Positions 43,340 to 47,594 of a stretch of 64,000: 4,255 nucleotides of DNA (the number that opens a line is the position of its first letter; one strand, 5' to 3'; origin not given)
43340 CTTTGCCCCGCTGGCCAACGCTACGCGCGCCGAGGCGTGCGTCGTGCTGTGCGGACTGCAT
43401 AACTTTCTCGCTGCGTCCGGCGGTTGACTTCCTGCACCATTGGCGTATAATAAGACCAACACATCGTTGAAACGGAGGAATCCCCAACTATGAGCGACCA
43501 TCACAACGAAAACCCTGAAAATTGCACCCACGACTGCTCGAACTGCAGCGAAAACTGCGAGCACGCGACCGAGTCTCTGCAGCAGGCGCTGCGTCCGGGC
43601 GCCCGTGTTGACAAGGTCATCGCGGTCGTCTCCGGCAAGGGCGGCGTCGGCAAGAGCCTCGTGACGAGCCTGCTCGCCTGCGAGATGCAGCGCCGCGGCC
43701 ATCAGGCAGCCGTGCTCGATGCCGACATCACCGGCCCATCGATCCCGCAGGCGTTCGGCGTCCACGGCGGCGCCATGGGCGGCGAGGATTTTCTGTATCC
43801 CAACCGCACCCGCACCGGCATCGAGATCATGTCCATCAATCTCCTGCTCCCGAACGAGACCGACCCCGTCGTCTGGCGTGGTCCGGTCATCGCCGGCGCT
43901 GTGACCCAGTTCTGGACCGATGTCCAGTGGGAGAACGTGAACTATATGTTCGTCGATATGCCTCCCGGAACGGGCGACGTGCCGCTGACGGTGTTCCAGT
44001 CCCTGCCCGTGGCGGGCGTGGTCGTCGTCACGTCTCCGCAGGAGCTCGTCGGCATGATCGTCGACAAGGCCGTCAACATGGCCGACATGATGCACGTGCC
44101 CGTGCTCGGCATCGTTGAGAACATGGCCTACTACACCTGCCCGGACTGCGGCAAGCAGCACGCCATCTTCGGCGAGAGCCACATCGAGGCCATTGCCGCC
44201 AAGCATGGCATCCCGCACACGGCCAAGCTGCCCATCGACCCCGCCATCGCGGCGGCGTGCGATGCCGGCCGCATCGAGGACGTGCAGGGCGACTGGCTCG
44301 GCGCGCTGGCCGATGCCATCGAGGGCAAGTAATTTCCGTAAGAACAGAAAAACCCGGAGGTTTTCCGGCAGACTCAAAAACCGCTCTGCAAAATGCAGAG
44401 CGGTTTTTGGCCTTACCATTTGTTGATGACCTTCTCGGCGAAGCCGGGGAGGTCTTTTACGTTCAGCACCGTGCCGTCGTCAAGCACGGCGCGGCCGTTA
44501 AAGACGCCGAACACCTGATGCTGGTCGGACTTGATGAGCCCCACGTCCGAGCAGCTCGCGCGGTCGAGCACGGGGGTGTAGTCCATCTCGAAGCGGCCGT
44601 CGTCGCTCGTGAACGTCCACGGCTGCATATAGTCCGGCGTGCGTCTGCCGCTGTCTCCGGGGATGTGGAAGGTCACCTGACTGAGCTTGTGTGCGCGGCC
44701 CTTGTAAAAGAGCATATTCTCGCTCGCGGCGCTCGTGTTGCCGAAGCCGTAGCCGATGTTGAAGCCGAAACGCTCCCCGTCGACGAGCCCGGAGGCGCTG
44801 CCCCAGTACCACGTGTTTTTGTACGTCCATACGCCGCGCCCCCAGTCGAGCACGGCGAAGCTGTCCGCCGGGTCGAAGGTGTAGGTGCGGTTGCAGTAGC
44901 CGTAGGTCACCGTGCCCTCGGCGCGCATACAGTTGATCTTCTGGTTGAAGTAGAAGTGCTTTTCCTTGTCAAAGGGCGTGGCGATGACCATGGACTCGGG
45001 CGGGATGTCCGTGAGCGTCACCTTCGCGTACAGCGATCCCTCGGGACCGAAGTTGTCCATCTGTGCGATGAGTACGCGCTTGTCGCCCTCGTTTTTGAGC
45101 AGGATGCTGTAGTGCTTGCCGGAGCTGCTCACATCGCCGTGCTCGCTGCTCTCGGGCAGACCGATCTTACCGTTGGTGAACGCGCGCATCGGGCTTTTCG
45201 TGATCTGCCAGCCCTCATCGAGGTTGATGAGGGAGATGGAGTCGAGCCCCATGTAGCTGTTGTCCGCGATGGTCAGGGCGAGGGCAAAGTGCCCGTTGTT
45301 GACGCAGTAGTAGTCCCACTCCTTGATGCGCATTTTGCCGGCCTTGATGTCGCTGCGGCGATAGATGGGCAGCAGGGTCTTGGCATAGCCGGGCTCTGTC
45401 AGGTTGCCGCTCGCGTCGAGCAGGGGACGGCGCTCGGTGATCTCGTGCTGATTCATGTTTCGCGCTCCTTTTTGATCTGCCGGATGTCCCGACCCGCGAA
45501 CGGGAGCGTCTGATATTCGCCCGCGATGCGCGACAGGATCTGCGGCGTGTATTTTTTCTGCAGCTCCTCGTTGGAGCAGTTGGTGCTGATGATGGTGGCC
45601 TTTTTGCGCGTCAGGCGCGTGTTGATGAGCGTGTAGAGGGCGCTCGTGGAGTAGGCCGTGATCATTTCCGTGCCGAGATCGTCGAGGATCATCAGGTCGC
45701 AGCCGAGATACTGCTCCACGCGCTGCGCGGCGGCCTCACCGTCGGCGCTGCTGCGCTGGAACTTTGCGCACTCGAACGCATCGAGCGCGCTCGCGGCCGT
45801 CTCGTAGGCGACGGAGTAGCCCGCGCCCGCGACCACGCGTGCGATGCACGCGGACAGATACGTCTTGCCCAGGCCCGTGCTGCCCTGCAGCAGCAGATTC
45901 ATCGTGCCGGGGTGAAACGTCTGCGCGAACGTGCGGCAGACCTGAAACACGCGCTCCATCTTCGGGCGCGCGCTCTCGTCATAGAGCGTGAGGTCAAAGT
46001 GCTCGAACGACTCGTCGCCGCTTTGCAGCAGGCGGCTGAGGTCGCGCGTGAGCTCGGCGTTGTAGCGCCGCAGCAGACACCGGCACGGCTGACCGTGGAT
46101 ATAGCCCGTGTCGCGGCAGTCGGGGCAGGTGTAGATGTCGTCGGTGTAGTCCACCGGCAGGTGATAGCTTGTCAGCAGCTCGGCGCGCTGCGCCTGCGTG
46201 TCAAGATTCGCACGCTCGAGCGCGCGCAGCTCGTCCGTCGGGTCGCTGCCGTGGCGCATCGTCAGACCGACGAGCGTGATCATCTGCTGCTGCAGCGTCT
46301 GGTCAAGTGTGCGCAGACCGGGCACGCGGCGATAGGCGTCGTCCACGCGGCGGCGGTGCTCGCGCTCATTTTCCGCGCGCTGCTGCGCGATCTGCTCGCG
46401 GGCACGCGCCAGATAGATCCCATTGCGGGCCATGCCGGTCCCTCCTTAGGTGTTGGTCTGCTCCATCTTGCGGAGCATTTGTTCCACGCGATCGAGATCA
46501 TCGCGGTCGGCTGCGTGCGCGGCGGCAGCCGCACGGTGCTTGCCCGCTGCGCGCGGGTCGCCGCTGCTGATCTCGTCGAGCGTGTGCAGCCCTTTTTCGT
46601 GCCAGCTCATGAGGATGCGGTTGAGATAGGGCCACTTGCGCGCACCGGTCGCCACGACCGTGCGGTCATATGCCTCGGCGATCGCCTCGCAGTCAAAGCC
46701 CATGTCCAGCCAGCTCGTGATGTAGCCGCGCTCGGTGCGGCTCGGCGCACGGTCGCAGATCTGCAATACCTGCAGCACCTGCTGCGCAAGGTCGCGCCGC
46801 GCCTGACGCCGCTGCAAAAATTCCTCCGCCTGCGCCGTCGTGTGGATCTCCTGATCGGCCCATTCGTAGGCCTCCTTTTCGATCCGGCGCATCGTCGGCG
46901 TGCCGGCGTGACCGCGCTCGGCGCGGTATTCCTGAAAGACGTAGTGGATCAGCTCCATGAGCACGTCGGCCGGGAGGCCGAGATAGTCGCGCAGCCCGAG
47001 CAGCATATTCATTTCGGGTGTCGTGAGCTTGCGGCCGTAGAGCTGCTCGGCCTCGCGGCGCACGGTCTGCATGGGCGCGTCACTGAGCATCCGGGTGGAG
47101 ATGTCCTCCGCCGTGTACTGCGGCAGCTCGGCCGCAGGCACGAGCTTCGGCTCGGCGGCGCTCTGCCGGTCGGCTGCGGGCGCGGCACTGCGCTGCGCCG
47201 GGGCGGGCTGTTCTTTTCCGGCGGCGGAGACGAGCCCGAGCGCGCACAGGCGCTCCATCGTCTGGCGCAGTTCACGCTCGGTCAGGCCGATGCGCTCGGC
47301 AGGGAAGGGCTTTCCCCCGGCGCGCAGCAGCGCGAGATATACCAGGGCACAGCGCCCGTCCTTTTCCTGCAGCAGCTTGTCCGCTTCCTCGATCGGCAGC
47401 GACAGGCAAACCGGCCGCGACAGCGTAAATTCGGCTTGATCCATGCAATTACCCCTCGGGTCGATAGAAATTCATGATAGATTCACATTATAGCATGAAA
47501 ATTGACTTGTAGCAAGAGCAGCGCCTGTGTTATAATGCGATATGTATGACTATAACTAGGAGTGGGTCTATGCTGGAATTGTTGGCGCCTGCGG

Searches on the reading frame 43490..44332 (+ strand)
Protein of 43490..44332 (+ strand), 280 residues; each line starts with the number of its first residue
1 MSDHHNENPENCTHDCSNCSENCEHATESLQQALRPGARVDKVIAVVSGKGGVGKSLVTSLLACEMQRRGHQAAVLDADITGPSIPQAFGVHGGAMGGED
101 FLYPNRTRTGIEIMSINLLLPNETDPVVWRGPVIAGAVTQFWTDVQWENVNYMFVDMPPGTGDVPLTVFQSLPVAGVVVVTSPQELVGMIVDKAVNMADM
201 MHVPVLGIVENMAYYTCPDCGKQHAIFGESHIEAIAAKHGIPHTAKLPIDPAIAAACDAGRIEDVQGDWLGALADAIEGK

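Call 93: search_protein_families(library=pfam, proteins=[window:43490-44332:+], max_evalue=0.0001)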
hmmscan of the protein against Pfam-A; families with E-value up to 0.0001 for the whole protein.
window:43490-44332:+ (280 aa): 4 families
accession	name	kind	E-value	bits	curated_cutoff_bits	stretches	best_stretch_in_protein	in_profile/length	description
PF10609.15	ParA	-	7e-86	288.1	27.1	1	40-261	2-223/246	NUBPL iron-transfer P-loop NTPase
PF01656.29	CbiA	-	8e-09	36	25.4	1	44-91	1-44/125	CobQ/CobB/MinD/ParA nucleotide binding domain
PF13614.12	AAA_31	-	4.3e-05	24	27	0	42-80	2-40/177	AAA domain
PF03308.22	MeaB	-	9.1e-05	22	23.1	0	24-83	17-74/273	Methylmalonyl Co-A mutase-associated GTPase MeaB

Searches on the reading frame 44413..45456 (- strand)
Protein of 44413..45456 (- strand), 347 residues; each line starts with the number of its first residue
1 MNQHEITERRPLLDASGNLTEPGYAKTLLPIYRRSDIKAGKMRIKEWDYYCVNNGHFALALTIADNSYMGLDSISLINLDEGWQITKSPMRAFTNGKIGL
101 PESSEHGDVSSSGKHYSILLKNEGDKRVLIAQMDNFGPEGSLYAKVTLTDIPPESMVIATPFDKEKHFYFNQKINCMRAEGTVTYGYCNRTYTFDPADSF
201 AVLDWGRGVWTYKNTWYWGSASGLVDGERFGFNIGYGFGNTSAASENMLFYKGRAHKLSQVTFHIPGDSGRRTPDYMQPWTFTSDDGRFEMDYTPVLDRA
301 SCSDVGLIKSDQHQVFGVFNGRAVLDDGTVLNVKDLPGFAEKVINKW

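Call 93: search_protein_families(library=pfam, proteins=[window:44413-45456:-], max_evalue=0.0001)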
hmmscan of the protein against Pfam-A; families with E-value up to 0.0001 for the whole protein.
window:44413-45456:- (347 aa): 1 family
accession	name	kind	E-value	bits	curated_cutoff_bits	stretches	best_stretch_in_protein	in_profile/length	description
PF10974.15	DUF2804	-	1.7e-138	461.9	26.9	1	3-347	1-339/339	Domain of unknown function (DUF2804)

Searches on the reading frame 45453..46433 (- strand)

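Call 93: search_protein_families(library=pfam, proteins=[window:45453-46433:-], max_evalue=0.0001)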
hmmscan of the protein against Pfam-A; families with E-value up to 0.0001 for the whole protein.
window:45453-46433:- (326 aa): 1 family
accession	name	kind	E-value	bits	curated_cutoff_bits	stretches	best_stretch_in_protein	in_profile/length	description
PF01695.23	IstB_IS21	-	7.2e-14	52.3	24.1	1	172-294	87-202/238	IstB-like ATP binding protein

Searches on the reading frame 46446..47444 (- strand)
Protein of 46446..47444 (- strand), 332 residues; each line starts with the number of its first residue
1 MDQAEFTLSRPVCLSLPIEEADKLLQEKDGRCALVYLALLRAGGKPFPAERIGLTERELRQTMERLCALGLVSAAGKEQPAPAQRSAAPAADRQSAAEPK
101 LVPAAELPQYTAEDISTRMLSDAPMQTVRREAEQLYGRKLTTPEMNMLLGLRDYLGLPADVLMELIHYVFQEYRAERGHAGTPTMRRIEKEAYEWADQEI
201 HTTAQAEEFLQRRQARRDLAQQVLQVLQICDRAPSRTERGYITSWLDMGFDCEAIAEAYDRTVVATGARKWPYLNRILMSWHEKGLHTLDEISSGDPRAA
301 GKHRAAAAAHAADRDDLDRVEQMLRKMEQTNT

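Call 93: search_protein_families(library=pfam, proteins=[window:46446-47444:-], max_evalue=0.0001)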
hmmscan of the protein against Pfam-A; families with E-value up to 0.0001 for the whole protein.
window:46446-47444:- (332 aa): 1 family
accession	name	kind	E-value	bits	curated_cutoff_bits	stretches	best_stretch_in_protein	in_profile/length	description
PF07261.16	DnaB_2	-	6.3e-31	106.3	22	2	131-209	3-73/74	Replication initiation and membrane attachment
